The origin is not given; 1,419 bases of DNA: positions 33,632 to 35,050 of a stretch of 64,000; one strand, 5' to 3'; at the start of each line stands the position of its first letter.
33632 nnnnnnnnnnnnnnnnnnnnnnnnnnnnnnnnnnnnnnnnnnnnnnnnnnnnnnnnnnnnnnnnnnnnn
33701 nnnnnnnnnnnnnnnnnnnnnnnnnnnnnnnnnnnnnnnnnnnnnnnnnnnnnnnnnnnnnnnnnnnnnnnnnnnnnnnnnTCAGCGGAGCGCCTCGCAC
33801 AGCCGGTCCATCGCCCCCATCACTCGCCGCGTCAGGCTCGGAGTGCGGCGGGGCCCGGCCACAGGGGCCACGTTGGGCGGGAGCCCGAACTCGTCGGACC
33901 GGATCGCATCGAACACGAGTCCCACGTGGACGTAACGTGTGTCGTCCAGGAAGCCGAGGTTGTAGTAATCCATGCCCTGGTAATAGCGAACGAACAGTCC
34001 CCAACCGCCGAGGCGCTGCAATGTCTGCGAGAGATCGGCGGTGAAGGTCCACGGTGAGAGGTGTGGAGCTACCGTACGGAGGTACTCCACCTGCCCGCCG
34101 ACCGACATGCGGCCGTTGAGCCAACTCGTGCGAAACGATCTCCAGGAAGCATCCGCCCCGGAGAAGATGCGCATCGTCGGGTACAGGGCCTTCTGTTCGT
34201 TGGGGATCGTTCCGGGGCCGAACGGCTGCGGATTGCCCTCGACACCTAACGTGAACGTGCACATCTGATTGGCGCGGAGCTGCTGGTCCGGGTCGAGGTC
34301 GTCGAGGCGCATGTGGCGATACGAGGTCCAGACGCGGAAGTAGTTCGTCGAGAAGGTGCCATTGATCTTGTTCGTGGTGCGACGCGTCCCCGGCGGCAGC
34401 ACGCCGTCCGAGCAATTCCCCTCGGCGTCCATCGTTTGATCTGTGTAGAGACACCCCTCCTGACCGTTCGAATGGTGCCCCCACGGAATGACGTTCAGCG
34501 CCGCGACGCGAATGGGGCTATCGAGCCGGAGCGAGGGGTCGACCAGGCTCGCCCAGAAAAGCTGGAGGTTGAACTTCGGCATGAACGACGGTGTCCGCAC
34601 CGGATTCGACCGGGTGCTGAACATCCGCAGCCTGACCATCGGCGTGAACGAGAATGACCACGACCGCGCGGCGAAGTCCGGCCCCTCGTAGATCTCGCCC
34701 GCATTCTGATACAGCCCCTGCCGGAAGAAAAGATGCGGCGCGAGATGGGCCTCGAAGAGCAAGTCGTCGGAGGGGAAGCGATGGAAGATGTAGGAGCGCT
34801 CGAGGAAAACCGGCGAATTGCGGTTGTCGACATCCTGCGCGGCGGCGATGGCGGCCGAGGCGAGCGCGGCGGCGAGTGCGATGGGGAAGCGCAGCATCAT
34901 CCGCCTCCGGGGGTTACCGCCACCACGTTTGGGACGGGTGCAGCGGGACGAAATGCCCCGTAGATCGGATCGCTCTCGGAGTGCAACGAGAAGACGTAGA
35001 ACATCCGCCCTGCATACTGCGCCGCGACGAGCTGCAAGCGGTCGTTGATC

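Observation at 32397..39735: Six-gene, translationally coupled operon stacking five degradative enzymes: candidate undescribed conflict/defence system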

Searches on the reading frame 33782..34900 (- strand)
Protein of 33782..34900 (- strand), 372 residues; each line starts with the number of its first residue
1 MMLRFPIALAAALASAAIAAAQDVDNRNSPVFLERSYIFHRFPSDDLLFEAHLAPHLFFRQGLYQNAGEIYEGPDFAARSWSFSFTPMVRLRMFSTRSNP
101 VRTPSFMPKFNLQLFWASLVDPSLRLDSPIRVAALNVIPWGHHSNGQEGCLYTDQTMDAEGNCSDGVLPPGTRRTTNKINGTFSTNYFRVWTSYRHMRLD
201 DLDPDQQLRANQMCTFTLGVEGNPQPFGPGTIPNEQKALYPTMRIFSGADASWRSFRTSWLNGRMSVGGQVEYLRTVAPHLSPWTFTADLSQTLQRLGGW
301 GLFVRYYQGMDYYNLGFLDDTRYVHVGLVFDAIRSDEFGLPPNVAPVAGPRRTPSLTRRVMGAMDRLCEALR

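Call 4: search_protein_families(library=pfam, proteins=[window:33782-34900:-], max_evalue=0.1)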
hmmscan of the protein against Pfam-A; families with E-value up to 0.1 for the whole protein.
window:33782-34900:- (372 aa): 0 families

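Call 5: search_protein_families(library=padloc, proteins=[window:33782-34900:-], max_evalue=0.1)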
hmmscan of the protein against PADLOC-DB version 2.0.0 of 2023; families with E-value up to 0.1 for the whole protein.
window:33782-34900:- (372 aa): 0 families

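Call 6: search_protein_families(library=ncbifam, proteins=[window:33782-34900:-], max_evalue=0.1)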
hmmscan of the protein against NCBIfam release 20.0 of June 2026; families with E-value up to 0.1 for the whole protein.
window:33782-34900:- (372 aa): 0 families

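Call 13: find_homologous_proteins(query=window:33782-34900:-, max_evalue=0.001)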
Query window:33782-34900:- (372 aa): 286 proteins with E <= 0.001 among 8000 candidates; the best 120 are listed.
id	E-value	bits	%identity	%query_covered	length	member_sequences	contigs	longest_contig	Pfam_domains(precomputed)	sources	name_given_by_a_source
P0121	5.9e-227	771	86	99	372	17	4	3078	-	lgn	-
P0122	3.4e-220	749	84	100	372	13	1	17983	-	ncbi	-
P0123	8.7e-216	734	82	100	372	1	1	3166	-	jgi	jgi:hypothetical protein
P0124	2.8e-212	723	82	99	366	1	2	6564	-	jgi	jgi:hypothetical protein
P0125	2.5e-204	696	78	99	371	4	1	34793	-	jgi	jgi:hypothetical protein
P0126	2.9e-201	686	77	99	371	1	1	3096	-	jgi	jgi:hypothetical protein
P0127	2.9e-194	663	75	99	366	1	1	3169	-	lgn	-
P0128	6.7e-191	652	75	99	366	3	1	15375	-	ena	-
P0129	1.2e-128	447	57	99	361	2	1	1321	-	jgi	jgi:hypothetical protein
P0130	6.2e-113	396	54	96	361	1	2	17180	-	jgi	jgi:hypothetical protein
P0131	6.8e-92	326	48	97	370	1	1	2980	-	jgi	jgi:hypothetical protein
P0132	4.3e-90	320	48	98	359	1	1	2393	-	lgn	-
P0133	1.3e-77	279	41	98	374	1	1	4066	-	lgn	-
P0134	1.3e-71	260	41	92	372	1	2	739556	-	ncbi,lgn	-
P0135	1.5e-71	259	40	94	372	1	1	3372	-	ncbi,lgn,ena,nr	ncbi:MAG TPA: hypothetical protein VK933_05650 [Longimicrobiales bacterium]|nr:hypothetical protein 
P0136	6.5e-71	257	39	98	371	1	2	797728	-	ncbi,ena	-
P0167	2.9e-49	186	35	92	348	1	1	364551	-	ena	-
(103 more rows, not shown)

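Call 15: find_related_loci(query=A1, collection=genome_contigs, flank=10000)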
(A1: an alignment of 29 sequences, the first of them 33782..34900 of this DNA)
Query A1 (372 aa) in genome_contigs; peptide patterns used: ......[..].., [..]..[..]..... (x = any residue, [..] = any of these).
297 stretches matched a pattern; 230 encode a relative of the query (tblastn E <= 1e-3); the best 80 are kept; 79 distinct loci.
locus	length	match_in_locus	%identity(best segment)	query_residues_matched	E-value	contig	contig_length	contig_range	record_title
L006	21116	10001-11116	83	1-372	0e+0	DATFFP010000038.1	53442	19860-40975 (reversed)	MAG TPA_asm: Gemmatimonadaceae bacterium isolate SMAG_U8639 k141_367388, whole genome shotgun sequence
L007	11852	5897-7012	84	1-372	0e+0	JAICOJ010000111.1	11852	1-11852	MAG: Gemmatimonadaceae bacterium isolate OFX_bin.8 k141_2253738_length_11852_cov_17.6876, whole genome shotgun sequence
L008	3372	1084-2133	40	22-371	5e-73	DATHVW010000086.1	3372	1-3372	MAG TPA_asm: Longimicrobiales bacterium isolate SMAG_U16143 k141_1088842, whole genome shotgun sequence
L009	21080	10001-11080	39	8-371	7e-75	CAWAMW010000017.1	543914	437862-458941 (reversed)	MAG: uncultured Gemmatimonadales bacterium isolate MFD01721.bin.1.240 genome assembly, contig: contig_7154, whole genome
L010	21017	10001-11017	41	2-344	3e-71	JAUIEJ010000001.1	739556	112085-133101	MAG: Gemmatimonadota bacterium isolate 8_bin.26 NODE_10_length_739556_cov_2.900773, whole genome shotgun sequence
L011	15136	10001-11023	36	2-338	4e-56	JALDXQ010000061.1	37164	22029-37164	MAG: Acidobacteriota bacterium isolate MCT-CON-06 NODE_99_length_37164_cov_7.001509, whole genome shotgun sequence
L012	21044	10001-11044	36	2-346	9e-54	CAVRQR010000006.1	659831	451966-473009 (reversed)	MAG: uncultured Acidobacteriota bacterium isolate MFD04850.bin.2.84 genome assembly, contig: contig_23871, whole genome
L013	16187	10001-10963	36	19-341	7e-51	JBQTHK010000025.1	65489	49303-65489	MAG: Gemmatimonadota bacterium isolate SAR178 c_000000115263, whole genome shotgun sequence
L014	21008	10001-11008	35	3-330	2e-50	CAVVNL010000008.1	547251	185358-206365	MAG: uncultured Acidobacteriota bacterium isolate MFD05567.bin.2.74 genome assembly, contig: contig_31379, whole genome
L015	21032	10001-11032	35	3-344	3e-50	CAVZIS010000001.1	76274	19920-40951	MAG: Vicinamibacterales bacterium isolate MFD00962.bin.2.7 genome assembly, contig: contig_158182, whole genome shotgun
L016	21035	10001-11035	33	2-341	2e-48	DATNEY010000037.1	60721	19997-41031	MAG TPA_asm: Vicinamibacterales bacterium isolate SMAG_U11280 k141_4174186, whole genome shotgun sequence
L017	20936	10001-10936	33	36-343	3e-48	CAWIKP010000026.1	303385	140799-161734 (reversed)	MAG: uncultured Acidobacteriota bacterium isolate MFD05176.bin.2.36 genome assembly, contig: contig_48310, whole genome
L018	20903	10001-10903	37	34-330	1e-47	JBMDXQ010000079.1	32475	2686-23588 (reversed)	MAG: Vicinamibacterales bacterium isolate FBaSoil0_16 FBaSoil0_contig79, whole genome shotgun sequence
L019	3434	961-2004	34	9-343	2e-47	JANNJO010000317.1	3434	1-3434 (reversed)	MAG: Acidobacteriota bacterium isolate SOY_4_C_metabat_76 SOY_4_C_k141_3212920, whole genome shotgun sequence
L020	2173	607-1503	36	31-330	1e-46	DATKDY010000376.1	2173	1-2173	MAG TPA_asm: Vicinamibacterales bacterium isolate SMAG_U14485 k141_255535, whole genome shotgun sequence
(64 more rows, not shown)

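Call 16: search_solved_structures(query=A1, max_evalue=10, show_alignments=2)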
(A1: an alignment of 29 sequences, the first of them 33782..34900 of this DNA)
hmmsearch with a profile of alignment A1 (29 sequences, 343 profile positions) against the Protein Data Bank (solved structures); distinct sequences matched with E-value up to 10: 1.
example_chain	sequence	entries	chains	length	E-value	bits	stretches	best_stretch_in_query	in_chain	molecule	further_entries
5amt_A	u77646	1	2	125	1.1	11.4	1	31-75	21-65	IGLE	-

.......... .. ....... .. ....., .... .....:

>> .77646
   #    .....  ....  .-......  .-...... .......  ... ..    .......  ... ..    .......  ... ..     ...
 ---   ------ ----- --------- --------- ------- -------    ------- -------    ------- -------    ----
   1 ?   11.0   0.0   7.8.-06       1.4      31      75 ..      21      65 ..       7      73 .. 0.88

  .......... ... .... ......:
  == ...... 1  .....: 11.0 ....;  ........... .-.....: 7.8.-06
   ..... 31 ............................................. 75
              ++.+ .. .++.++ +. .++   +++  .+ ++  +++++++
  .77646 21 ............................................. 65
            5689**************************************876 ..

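Call 18: find_encoding_contigs(protein=P0134, flank=7000, max_places=1)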
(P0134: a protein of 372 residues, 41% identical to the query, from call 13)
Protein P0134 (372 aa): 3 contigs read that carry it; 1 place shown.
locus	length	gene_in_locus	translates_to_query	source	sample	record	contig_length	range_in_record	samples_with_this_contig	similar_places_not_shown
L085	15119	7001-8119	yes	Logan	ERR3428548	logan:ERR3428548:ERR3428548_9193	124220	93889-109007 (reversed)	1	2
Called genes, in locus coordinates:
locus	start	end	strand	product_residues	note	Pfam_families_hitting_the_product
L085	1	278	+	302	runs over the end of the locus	-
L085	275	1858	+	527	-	PF00069:Pkinase, PF03109:ABC1 (faint), PF07714:PK_Tyr_Ser-Thr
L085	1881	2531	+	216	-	PF26363:Phospholipase-like, PF01764:Lipase_3 (weak)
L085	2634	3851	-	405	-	-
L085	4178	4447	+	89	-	PF10387:DUF2442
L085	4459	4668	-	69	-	PF09720:Unstab_antitox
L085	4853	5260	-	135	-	PF01850:PIN (weak)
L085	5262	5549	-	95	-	-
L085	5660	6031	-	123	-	PF05685:Uma2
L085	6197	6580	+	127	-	PF20990:DUF2207_C (weak)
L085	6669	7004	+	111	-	-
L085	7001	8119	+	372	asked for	-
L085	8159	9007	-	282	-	-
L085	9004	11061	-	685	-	PF00656:Peptidase_C14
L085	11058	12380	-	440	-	PF00082:Peptidase_S8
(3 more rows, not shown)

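Call 19: find_encoding_contigs(protein=P0167, flank=7000, max_places=1)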
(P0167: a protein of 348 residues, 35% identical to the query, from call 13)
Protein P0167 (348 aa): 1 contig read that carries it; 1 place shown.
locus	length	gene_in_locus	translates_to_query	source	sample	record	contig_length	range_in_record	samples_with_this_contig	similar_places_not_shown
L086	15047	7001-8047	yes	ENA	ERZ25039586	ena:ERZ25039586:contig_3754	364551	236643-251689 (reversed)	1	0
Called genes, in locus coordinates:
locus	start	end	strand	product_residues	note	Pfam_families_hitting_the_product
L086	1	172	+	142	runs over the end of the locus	-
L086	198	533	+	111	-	-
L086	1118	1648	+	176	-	-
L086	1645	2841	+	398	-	PF00004:AAA, PF07724:AAA_2 (weak), PF07728:AAA_5 (weak), PF13401:AAA_22 (weak)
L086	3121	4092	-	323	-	-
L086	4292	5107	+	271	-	-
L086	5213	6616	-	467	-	-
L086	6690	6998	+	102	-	-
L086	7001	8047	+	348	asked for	-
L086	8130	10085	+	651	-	PF13442:Cytochrome_CBB3 (faint), PF21419:RoxA-like_Cyt-c (weak)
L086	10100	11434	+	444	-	PF00724:Oxidored_FMN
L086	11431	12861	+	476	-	PF00034:Cytochrom_C (faint), PF13442:Cytochrome_CBB3 (weak), PF21419:RoxA-like_Cyt-c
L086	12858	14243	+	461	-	PF00034:Cytochrom_C (faint), PF13442:Cytochrome_CBB3 (faint), PF21419:RoxA-like_Cyt-c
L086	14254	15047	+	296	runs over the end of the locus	-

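Call 20: find_encoding_contigs(protein=P0136, flank=7000, max_places=1)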
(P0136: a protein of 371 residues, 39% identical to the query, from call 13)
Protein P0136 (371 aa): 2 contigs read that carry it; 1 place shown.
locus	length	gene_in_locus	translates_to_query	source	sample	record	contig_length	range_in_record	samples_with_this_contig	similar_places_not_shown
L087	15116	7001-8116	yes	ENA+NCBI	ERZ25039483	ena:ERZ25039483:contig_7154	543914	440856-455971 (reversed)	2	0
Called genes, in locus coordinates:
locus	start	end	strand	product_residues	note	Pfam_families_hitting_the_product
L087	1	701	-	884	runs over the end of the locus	PF12704:MacB_PCD, PF02687:FtsX, PF12704:MacB_PCD, PF02687:FtsX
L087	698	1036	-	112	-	PF03551:PadR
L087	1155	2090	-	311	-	PF00581:Rhodanese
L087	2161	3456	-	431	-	PF06347:SH3_4 (faint), PF08239:SH3_3, PF18348:SH3_16, PF00877:NLPC_P60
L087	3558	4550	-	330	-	PF00296:Bac_luciferase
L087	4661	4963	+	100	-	-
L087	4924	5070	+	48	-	-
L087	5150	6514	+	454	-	-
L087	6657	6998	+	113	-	-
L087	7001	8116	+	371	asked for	-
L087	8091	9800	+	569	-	PF01663:Phosphodiest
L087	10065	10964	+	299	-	PF00561:Abhydrolase_1, PF12146:Hydrolase_4 (weak), PF12697:Abhydrolase_6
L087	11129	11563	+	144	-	PF03795:YCII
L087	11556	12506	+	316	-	PF00903:Glyoxalase (faint), PF06983:3-dmu-9_3-mt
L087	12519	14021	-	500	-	PF00144:Beta-lactamase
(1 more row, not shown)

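Call 57: predict_structure(alignment_id=A1)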
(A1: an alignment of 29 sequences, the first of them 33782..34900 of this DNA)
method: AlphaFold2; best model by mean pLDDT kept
length: 372 residues; sequences in the alignment: 29
mean_pLDDT: 82.2   pTM: 0.79
mean pLDDT of the five models: 82.2, 80.6, 80.6, 79.6, 79.2
residues with pLDDT >= 90: 125; 70-90: 192; 50-70: 40; < 50: 15
segments of 3 or more residues with pLDDT < 50: 19-31
pLDDT, mean of each block of 10 residues (from residue 1): 77 63 31 75 80 84 74 87 87 64 77 92 87 93 87 91 85 85 91 89 67 92 83 79 94 88 91 92 95 88 94 85 92 62 70 80 90 77
secondary structure, 60 per line:
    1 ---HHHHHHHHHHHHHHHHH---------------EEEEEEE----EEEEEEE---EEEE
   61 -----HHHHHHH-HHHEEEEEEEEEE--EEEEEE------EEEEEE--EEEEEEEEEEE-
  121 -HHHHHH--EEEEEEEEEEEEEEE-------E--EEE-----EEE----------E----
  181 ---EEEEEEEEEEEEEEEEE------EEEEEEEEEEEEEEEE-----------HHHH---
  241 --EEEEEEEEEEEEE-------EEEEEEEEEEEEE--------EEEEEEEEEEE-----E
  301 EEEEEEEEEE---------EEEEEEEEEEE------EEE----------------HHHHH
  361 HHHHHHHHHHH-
elements in order: H4-20 E36-42 E47-53 E57-60 H66-72 E77-86 E89-94 E101-106 E109-119 H122-127 E130-144 E155-157 E163-165 E184-200 E207-222 H234-237 E243-255 E263-275 E284-294 E300-310 E320-330 E337-339 H356-371

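Call 62: fold_search(model_id=the predicted structure, library=pdb)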
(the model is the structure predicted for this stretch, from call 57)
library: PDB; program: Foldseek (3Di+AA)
matches with E <= 10: 615; with E <= 0.001: 17
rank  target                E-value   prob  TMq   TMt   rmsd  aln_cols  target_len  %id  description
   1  1ild                  1.1e-04  1.00  0.41  0.56   6.3       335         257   12  OUTER MEMBRANE PHOSPHOLIPASE A FROM ESCHERICHIA COLI N156A ACTIVE SITE MUTANT pH 4.6 (released 2001-10-03)
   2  9oqa                  1.9e-04  0.99  0.29  0.20  14.1       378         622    8  Cryo-EM structure of AaaA, a Pseudomonas Aeruginosa autotransporter (released 2025-08-13)
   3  3kvn_X                2.6e-04  1.00  0.32  0.22  12.3       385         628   10  Crystal structure of the full-length autotransporter EstA from Pseudomonas aeruginosa (released 2010-01-26)
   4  1qd5                  3.2e-04  1.00  0.39  0.53   7.2       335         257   12  OUTER MEMBRANE PHOSPHOLIPASE A FROM ESCHERICHIA COLI (released 1999-10-25)
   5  7ezz_B                3.2e-04  1.00  0.39  0.52   8.3       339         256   12  Crystal structure of Salmonella typhi outer membrane phospholipase (OMPLA) dimer with bound calcium (released 2021-06-23)
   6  1fw3_A                3.2e-04  1.00  0.37  0.51   8.4       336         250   11  OUTER MEMBRANE PHOSPHOLIPASE A FROM ESCHERICHIA COLI (released 2001-06-01)
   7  7ezz_A                4.2e-04  1.00  0.39  0.53   7.2       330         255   12  Crystal structure of Salmonella typhi outer membrane phospholipase (OMPLA) dimer with bound calcium (released 2021-06-23)
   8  3kvn_A                5.2e-04  0.99  0.30  0.21  13.3       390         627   10  Crystal structure of the full-length autotransporter EstA from Pseudomonas aeruginosa (released 2010-01-26)
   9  1qd6_D                6.1e-04  1.00  0.40  0.57   7.4       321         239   12  OUTER MEMBRANE PHOSPHOLIPASE A FROM ESCHERICHIA COLI (released 1999-10-25)
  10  1im0                  6.1e-04  1.00  0.40  0.53   7.6       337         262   13  OUTER MEMBRANE PHOSPHOLIPASE A FROM ESCHERICHIA COLI N156A ACTIVE SITE MUTANT PH 8.3 (released 2001-10-03)
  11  2qom_B                6.1e-04  0.99  0.30  0.38   9.4       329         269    9  The crystal structure of the E.coli EspP autotransporter Beta-domain. (released 2007-11-13)
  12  3qq2_B                6.8e-04  0.99  0.29  0.38   9.5       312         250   11  Crystal Structure of the Beta Domain of the Bordetella Autotransporter Brka (released 2011-04-13)
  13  3qq2_A                6.8e-04  0.97  0.24  0.30  10.4       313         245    8  Crystal Structure of the Beta Domain of the Bordetella Autotransporter Brka (released 2011-04-13)
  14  6ehe                  6.8e-04  0.96  0.25  0.29  13.4       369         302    8  OmpTdeltaL8 (loop L8 deletion mutant of OmpT), an outer membrane protein of Vibrio cholerae (released 2018-04-25)
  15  1qd6_C                8.0e-04  1.00  0.39  0.55   7.2       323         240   11  OUTER MEMBRANE PHOSPHOLIPASE A FROM ESCHERICHIA COLI (released 1999-10-25)
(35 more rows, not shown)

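Call 77: search_protein_families(library=phrogs, proteins=[window:33782-34900:-], max_evalue=0.001)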
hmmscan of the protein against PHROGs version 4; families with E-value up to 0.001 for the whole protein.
window:33782-34900:- (372 aa): 0 families

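Call 80: search_protein_families(library=pfam, alignment_id=A1, max_evalue=1)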
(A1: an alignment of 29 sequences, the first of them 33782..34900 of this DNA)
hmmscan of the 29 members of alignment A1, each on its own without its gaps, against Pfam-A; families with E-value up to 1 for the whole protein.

A. member 1, window:33782-34900:- (372 aa): 0 families

B. families by the number of members that match (of 29 scanned): 1 family
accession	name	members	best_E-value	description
PF23698.1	ORF29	1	0.067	ORF29-like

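Call 109: search_dna_similar(query=window:33782-34900:-, collection=plasmids, mode=protein, max_evalue=0.00001, max_rows=10)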
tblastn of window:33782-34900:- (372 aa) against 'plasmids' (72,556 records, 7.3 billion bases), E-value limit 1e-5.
No match.
